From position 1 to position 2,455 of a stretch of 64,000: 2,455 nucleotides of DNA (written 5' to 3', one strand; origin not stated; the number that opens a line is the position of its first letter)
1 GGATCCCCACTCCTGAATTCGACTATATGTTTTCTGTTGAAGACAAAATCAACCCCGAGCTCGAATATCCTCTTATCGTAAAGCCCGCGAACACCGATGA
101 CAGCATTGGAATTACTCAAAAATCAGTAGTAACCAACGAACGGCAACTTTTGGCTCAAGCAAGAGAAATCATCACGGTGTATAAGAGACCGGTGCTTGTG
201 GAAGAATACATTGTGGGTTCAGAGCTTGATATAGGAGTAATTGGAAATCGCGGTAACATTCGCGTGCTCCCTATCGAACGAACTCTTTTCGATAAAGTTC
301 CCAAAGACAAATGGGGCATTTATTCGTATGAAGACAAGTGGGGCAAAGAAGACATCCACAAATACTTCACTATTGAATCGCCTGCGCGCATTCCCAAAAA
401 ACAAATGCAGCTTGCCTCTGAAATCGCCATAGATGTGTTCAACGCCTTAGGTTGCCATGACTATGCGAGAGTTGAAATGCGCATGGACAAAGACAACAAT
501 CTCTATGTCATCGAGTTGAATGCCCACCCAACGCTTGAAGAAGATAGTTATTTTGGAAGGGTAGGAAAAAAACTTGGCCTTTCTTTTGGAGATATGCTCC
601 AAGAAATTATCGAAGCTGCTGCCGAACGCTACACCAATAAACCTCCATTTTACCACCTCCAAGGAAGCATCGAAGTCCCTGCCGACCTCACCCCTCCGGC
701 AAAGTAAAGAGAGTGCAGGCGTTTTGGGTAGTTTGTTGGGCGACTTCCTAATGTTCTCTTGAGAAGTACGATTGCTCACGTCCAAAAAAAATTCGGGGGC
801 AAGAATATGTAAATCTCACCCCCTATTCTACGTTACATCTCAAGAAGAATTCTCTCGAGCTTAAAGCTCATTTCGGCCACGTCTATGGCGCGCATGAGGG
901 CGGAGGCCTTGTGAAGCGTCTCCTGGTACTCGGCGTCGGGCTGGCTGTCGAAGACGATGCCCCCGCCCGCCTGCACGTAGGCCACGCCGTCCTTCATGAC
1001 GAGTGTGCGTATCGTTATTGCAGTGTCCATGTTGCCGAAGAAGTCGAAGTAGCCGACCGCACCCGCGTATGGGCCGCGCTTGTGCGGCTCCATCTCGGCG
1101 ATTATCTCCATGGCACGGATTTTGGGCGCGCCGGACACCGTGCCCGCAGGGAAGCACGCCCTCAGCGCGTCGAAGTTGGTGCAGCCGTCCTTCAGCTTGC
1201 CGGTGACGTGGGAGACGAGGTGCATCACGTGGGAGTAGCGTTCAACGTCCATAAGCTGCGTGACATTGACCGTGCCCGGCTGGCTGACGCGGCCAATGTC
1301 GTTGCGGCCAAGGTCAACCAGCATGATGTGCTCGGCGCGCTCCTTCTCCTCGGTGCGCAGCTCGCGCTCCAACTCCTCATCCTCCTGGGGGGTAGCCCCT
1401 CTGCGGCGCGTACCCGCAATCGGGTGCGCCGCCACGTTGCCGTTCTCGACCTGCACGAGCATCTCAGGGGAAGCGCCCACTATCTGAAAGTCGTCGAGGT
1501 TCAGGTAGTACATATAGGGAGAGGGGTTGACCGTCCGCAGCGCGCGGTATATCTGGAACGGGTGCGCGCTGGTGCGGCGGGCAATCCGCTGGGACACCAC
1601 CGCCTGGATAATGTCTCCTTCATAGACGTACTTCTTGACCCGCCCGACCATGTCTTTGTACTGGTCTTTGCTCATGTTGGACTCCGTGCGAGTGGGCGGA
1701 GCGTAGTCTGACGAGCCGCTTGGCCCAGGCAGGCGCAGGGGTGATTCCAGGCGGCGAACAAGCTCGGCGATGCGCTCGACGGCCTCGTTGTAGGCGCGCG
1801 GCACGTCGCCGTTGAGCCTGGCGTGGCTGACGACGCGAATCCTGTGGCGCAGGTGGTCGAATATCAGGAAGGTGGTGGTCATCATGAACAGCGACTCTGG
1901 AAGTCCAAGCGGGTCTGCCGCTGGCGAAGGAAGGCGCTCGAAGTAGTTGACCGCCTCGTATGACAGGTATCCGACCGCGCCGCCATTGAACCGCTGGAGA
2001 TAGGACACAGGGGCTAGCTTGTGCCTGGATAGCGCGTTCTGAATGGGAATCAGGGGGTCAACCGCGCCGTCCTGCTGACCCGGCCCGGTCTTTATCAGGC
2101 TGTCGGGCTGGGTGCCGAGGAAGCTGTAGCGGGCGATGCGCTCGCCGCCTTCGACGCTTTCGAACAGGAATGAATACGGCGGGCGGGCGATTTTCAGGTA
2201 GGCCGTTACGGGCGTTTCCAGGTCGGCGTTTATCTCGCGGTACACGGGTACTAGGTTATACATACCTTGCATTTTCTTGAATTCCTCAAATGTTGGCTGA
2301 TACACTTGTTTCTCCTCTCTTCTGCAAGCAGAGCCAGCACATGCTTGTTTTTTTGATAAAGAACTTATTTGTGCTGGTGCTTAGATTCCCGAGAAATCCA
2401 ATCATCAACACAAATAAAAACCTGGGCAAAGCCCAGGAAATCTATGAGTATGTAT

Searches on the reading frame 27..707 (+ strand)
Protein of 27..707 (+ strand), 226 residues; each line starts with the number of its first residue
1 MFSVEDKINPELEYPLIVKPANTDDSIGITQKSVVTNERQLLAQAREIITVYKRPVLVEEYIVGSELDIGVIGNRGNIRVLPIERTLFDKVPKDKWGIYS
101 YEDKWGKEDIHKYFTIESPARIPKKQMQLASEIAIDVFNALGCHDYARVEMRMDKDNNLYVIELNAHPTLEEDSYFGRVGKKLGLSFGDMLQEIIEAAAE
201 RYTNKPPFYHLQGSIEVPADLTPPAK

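Call 102: search_protein_families(library=pfam, proteins=[window:27-707:+], max_evalue=0.001)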
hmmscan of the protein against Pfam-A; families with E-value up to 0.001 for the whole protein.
window:27-707:+ (226 aa): 5 families
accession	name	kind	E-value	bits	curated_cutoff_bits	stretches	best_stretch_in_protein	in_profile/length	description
PF07478.18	Dala_Dala_lig_C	-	1.4e-32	113.3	24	1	6-196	29-204/204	D-ala D-ala ligase C-terminus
PF02655.19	ATP-grasp_3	-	7.9e-08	33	23.2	1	11-169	29-158/160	ATP-grasp domain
PF13535.11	ATP-grasp_4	-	2.8e-07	30.7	27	1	13-167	2-151/160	ATP-grasp domain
PF08443.16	RimK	-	0.00018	21.6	21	0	131-172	132-171/188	RimK-like ATP-grasp domain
PF02222.28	ATP-grasp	-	0.00037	20.6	27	0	11-165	28-160/179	ATP-grasp domain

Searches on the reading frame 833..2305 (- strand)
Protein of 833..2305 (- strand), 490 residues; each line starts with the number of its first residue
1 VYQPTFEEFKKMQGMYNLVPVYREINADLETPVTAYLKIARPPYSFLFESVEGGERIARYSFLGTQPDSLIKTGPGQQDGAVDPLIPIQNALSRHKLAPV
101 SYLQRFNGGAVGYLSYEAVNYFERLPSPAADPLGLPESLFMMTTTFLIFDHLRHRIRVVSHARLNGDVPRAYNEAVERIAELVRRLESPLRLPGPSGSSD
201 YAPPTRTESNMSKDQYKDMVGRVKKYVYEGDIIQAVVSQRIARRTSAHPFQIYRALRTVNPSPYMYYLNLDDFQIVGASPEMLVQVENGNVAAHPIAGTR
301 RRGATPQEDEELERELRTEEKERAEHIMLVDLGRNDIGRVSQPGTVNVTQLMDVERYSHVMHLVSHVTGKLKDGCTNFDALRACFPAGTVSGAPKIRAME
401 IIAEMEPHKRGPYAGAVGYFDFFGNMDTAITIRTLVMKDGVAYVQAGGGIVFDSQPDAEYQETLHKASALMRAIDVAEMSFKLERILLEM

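Call 102: search_protein_families(library=pfam, proteins=[window:833-2305:-], max_evalue=0.001)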
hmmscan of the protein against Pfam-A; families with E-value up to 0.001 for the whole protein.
window:833-2305:- (490 aa): 2 families
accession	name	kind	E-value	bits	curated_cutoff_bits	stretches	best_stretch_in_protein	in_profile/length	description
PF00425.24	Chorismate_bind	-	1.9e-97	326.3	27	1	213-466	2-257/257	chorismate binding enzyme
PF04715.19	Anth_synt_I_N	-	2.5e-27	96.3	23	1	28-156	1-138/140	Anthranilate synthase component I, N terminal region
